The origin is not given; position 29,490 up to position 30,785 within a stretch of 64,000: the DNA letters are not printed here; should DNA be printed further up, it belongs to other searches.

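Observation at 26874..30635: rnfDGEAB operon with no rnfC in place.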

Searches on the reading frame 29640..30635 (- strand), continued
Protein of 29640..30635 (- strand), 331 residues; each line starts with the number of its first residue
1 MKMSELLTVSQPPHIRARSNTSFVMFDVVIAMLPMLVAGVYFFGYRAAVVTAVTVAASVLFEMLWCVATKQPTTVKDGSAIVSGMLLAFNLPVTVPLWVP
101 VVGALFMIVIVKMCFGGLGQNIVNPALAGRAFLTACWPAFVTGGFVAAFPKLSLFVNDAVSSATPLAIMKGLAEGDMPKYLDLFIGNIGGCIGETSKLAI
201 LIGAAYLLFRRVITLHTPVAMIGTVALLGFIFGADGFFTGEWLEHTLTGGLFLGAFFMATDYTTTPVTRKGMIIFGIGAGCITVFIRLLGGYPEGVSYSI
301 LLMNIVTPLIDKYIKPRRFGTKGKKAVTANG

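Call 15: find_encoding_contigs(protein=P0003, flank=10000, max_places=4)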
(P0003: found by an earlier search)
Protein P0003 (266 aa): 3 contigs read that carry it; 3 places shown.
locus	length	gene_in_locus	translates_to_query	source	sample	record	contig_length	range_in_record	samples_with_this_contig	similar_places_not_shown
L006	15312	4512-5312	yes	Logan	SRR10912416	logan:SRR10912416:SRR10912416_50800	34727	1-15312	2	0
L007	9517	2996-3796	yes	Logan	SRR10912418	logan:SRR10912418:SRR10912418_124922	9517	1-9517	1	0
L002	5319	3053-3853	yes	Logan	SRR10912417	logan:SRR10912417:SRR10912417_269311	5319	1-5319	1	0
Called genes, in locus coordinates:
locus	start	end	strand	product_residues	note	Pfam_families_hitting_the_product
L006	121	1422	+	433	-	PF00672:HAMP, PF00512:HisKA, PF02518:HATPase_c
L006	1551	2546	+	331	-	PF03116:NQR2_RnfD_RnfE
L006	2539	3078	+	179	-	PF04205:FMN_bind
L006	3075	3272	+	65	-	-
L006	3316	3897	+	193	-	PF02508:Rnf-Nqr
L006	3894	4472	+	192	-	PF02508:Rnf-Nqr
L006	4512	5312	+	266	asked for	PF04060:FeS, PF12838:Fer4_7 (weak), PF13187:Fer4_9 (weak), PF14697:Fer4_21 (weak), PF00037:Fer4, PF12797:Fer4_2 (weak), PF14697:Fer4_21, PF12838:Fer4_7, +6 more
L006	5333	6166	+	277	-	PF08543:Phos_pyr_kin, PF00294:PfkB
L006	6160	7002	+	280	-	PF10672:Methyltrans_SAM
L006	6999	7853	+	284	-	PF02463:SMC_N, PF00005:ABC_tran, PF13304:AAA_21 (faint)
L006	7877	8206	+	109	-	-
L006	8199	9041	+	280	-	PF00005:ABC_tran, PF02463:SMC_N (weak), PF13304:AAA_21 (weak)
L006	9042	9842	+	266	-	PF02361:CbiQ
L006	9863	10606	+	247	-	PF01416:PseudoU_synth_1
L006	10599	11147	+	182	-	PF13302:Acetyltransf_3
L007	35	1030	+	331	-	PF03116:NQR2_RnfD_RnfE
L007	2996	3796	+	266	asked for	PF04060:FeS, PF12838:Fer4_7 (weak), PF13187:Fer4_9 (weak), PF14697:Fer4_21 (weak), PF00037:Fer4, PF12797:Fer4_2 (weak), PF14697:Fer4_21, PF12838:Fer4_7, +6 more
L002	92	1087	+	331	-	PF03116:NQR2_RnfD_RnfE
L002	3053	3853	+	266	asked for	PF04060:FeS, PF12838:Fer4_7 (weak), PF13187:Fer4_9 (weak), PF14697:Fer4_21 (weak), PF00037:Fer4, PF12797:Fer4_2 (weak), PF14697:Fer4_21, PF12838:Fer4_7, +6 more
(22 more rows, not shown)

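Call 16: find_homologous_proteins(query=L003:8638-9987:+)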
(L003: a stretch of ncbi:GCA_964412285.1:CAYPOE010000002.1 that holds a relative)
Query L003:8638-9987:+ (450 aa): 8000 proteins with E <= 0.001 among 8000 candidates; the best 120 are listed.
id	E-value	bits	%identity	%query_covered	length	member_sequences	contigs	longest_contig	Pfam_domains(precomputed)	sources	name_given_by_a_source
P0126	0.0e+0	1011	100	100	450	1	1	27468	PF13375.13,PF10531.16,PF00037.33,PF12838.13,PF01512.23,PF13237.12,PF12800.13,PF13187.12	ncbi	-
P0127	2.1e-202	691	67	99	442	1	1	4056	PF13375.13,PF10531.16,PF01512.23,PF13237.12,PF13187.12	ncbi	-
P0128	6.1e-201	686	71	93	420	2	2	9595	PF14697.12,PF13375.13,PF10531.16,PF12838.13,PF01512.23,PF13237.12,PF13187.12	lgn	-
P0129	9.7e-173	593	59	97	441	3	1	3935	PF13375.13,PF10531.16,PF12838.13,PF01512.23,PF13237.12,PF12800.13,PF13187.12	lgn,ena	-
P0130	1.7e-170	586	58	98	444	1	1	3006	PF13375.13,PF10531.16,PF12797.13,PF00037.33,PF12838.13,PF13534.12,PF01512.23,PF13237.12,PF13183.12,PF13187.12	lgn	-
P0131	6.8e-169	581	59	96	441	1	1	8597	PF13375.13,PF10531.16,PF12838.13,PF13534.12,PF01512.23,PF13237.12,PF13187.12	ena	-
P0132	2.4e-168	579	57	97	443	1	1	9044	PF13375.13,PF10531.16,PF12797.13,PF00037.33,PF12838.13,PF13534.12,PF01512.23,PF13237.12,PF13183.12,PF12800.13,PF13187.12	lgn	-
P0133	9.6e-168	577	59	96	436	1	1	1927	PF13375.13,PF10531.16,PF12797.13,PF00037.33,PF12838.13,PF13534.12,PF01512.23,PF13237.12,PF13183.12,PF12800.13,PF13187.12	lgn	-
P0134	1.3e-167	576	59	96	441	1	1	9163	PF13375.13,PF10531.16,PF12838.13,PF13534.12,PF01512.23,PF13237.12,PF12800.13,PF13187.12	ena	-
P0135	1.7e-167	576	57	97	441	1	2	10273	PF13375.13,PF10531.16,PF12797.13,PF00037.33,PF12838.13,PF01512.23,PF13237.12,PF12800.13,PF13187.12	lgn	-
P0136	2.7e-167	575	58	98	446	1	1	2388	PF13375.13,PF10531.16,PF12797.13,PF00037.33,PF13746.12,PF12838.13,PF01512.23,PF13237.12,PF13183.12,PF13187.12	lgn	-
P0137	3.0e-167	575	59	96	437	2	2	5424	PF13375.13,PF10531.16,PF12797.13,PF00037.33,PF12838.13,PF13534.12,PF01512.23,PF13237.12,PF13183.12,PF13187.12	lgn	-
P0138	9.3e-167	574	58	96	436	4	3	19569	PF13375.13,PF10531.16,PF12797.13,PF00037.33,PF12838.13,PF13534.12,PF01512.23,PF13237.12,PF13187.12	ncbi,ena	-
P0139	1.4e-166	573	59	96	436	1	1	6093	PF13375.13,PF10531.16,PF12797.13,PF00037.33,PF12838.13,PF13534.12,PF01512.23,PF13237.12,PF13183.12,PF13187.12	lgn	-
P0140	2.8e-166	572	58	96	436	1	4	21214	PF13375.13,PF10531.16,PF12797.13,PF00037.33,PF12838.13,PF13534.12,PF01512.23,PF13237.12,PF13187.12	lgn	-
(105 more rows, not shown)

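Call 17: find_encoding_contigs(protein=P0127, flank=10000, max_places=5)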
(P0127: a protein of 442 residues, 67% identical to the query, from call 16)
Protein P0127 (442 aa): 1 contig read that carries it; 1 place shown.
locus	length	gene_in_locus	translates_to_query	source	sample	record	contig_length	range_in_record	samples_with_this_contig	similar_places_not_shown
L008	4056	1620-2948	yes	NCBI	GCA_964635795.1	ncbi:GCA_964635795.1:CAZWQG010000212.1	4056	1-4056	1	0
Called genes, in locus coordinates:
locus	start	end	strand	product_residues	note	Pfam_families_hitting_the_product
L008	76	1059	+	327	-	PF00356:LacI, PF00532:Peripla_BP_1, PF13407:Peripla_BP_4, PF13377:Peripla_BP_3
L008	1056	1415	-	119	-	PF06541:ABC_trans_CmpB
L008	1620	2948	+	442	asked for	PF13375:RnfC_N, PF01512:Complex1_51K, PF10531:SLBB, PF13187:Fer4_9 (weak), PF13237:Fer4_10 (weak)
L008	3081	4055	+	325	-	?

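Call 18: find_encoding_contigs(protein=P0128, flank=10000, max_places=5)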
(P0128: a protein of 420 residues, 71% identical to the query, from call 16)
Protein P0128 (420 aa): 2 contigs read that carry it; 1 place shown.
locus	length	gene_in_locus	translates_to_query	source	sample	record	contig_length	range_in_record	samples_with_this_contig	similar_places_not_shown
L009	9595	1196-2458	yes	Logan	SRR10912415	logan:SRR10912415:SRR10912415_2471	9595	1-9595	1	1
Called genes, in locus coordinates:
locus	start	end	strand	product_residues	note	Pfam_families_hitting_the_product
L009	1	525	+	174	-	?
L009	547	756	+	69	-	PF08984:DUF1858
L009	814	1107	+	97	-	-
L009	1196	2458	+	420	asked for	PF13375:RnfC_N, PF01512:Complex1_51K, PF12838:Fer4_7 (faint), PF14697:Fer4_21 (faint), PF10531:SLBB, PF13187:Fer4_9 (weak), PF13237:Fer4_10 (weak)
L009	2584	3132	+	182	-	-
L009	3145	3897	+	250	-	PF00583:Acetyltransf_1 (weak), PF12746:GNAT_acetyltran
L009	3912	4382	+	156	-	PF05899:Cupin_3 (weak), PF07883:Cupin_2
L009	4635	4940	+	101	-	PF13828:DUF4190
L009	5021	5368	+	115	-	PF10825:DUF2752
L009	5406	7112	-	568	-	PF00587:tRNA-synt_2b, PF04073:tRNA_edit, PF03129:HGTP_anticodon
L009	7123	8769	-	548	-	PF00501:AMP-binding, PF13193:AMP-binding_C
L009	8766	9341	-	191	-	PF01381:HTH_3 (weak), PF12844:HTH_19, PF07883:Cupin_2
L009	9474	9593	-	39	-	?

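Call 24: find_related_loci(query=L009:1130-2455:+, collection=genome_contigs, flank=10000)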
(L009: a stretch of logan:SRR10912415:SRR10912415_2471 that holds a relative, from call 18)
Query L009:1130-2455:+ (442 aa) in genome_contigs; peptide patterns used: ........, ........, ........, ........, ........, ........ (x = any residue, [..] = any of these).
242 stretches matched a pattern; 160 encode a relative of the query (tblastn E <= 1e-3); the best 80 are kept; 80 distinct loci.
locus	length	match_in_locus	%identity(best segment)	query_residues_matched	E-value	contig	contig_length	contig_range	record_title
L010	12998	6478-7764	56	5-436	4e-162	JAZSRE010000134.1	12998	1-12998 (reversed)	MAG: Clostridia bacterium isolate T1900044539_TS20190005.MAGScoT_cleanbin_000037 SGB_45_k141_2159877, whole genome shotg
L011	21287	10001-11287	54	5-436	2e-159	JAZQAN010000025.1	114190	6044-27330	MAG: Clostridia bacterium isolate T1900044642_TS20190108.MAGScoT_cleanbin_000091 SGB_1291_k141_1083403, whole genome sho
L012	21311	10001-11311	50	4-441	3e-137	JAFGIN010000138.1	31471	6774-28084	MAG: Chitinispirillaceae bacterium isolate Zod_Metabat.210 k87_9525744, whole genome shotgun sequence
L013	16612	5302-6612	49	4-440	2e-134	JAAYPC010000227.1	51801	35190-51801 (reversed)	MAG: Fibrobacter sp. isolate AS22ysBPME_152 112131_AS22, whole genome shotgun sequence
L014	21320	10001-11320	51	6-441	9e-133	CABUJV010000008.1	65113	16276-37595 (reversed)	MAG TPA_asm: uncultured Clostridiales bacterium isolate MGYG-HGUT-04068 genome assembly, contig: GUT_GENOME255537_8, who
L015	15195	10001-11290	49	6-436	5e-132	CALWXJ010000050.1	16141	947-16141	MAG: uncultured Oscillospiraceae bacterium isolate E02__bin365 genome assembly, contig: E02__k127_7155328, whole genome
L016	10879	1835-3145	48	4-440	4e-130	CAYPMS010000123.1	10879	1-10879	MAG TPA_asm: uncultured Fibrobacter sp. isolate SRP167436_co1_203 genome assembly, contig: NODE_10110_length_10879_cov_2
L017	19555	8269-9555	48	6-435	3e-129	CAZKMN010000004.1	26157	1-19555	MAG TPA_asm: uncultured Oscillibacter sp. isolate SRP192927_co8_42 genome assembly, contig: NODE_1428_length_26157_cov_4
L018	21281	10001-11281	49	6-434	3e-129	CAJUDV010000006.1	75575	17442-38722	MAG TPA_asm: uncultured Oscillibacter sp. isolate MGBC129725 genome assembly, contig: MGBC129725.6, whole genome shotgun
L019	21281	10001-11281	49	6-434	9e-129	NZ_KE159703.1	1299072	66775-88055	Oscillibacter sp. 1-3 acPPL-supercont1.1, whole genome shotgun sequence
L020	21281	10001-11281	49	6-434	2e-128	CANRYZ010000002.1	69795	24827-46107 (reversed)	MAG TPA_asm: uncultured Oscillibacter sp. isolate SRR13921779_bin.97_metawrap_v1.3_MAG genome assembly, contig: NODE.596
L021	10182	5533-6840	50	4-440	2e-128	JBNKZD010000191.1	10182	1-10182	MAG: Chitinispirillaceae bacterium isolate D1.bin.5.orig k141_591333, whole genome shotgun sequence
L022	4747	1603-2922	47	1-442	5e-128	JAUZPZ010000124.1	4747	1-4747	MAG: Bacillota bacterium isolate bin176(16d) OKHGLKGO_124, whole genome shotgun sequence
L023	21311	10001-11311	46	5-442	3e-126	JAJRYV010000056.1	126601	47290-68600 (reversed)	MAG: bacterium isolate Dive96_bin3.88 k141_2096694, whole genome shotgun sequence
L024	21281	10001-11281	47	6-434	6e-126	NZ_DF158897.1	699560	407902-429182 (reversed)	Oscillibacter ruminantium GH1, whole genome shotgun sequence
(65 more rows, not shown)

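Call 27: find_encoding_contigs(protein=P0128, flank=0, max_places=10)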
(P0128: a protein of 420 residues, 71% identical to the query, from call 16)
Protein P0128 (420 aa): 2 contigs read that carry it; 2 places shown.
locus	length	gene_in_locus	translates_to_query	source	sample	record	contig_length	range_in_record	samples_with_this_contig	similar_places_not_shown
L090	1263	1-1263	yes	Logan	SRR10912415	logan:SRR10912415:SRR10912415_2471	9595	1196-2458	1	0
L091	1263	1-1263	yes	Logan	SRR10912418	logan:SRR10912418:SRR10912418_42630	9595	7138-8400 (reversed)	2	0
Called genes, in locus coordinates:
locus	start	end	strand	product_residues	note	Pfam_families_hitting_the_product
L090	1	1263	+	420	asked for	PF13375:RnfC_N, PF01512:Complex1_51K, PF12838:Fer4_7 (faint), PF14697:Fer4_21 (faint), PF10531:SLBB, PF13187:Fer4_9 (weak), PF13237:Fer4_10 (weak)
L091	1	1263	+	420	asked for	PF13375:RnfC_N, PF01512:Complex1_51K, PF12838:Fer4_7 (faint), PF14697:Fer4_21 (faint), PF10531:SLBB, PF13187:Fer4_9 (weak), PF13237:Fer4_10 (weak)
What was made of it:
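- The complementary junction (rnfC, terminator, 182-aa ORF) is recovered in two separate runs as contigs of identical length (call 27).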

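Call 40: search_solved_structures(query=L009:1130-2455:+, show_alignments=1, max_evalue=1e-20)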
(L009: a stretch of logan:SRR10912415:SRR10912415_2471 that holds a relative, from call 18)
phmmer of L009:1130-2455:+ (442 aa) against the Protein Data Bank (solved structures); distinct sequences matched with E-value up to 1e-20: 3.
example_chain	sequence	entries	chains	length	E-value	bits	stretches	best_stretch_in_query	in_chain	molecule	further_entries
9eri_C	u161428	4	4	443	8.9e-133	446.7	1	5-437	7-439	Na(+)-translocating ferredoxin:NAD(+) oxidoreductase complex subunit C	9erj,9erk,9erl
7zc6_C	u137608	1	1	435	3.9e-128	431.4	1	2-438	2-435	RnfC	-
8ahx_C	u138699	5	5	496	1.3e-106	360.5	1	2-440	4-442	Ion-translocating oxidoreductase complex subunit C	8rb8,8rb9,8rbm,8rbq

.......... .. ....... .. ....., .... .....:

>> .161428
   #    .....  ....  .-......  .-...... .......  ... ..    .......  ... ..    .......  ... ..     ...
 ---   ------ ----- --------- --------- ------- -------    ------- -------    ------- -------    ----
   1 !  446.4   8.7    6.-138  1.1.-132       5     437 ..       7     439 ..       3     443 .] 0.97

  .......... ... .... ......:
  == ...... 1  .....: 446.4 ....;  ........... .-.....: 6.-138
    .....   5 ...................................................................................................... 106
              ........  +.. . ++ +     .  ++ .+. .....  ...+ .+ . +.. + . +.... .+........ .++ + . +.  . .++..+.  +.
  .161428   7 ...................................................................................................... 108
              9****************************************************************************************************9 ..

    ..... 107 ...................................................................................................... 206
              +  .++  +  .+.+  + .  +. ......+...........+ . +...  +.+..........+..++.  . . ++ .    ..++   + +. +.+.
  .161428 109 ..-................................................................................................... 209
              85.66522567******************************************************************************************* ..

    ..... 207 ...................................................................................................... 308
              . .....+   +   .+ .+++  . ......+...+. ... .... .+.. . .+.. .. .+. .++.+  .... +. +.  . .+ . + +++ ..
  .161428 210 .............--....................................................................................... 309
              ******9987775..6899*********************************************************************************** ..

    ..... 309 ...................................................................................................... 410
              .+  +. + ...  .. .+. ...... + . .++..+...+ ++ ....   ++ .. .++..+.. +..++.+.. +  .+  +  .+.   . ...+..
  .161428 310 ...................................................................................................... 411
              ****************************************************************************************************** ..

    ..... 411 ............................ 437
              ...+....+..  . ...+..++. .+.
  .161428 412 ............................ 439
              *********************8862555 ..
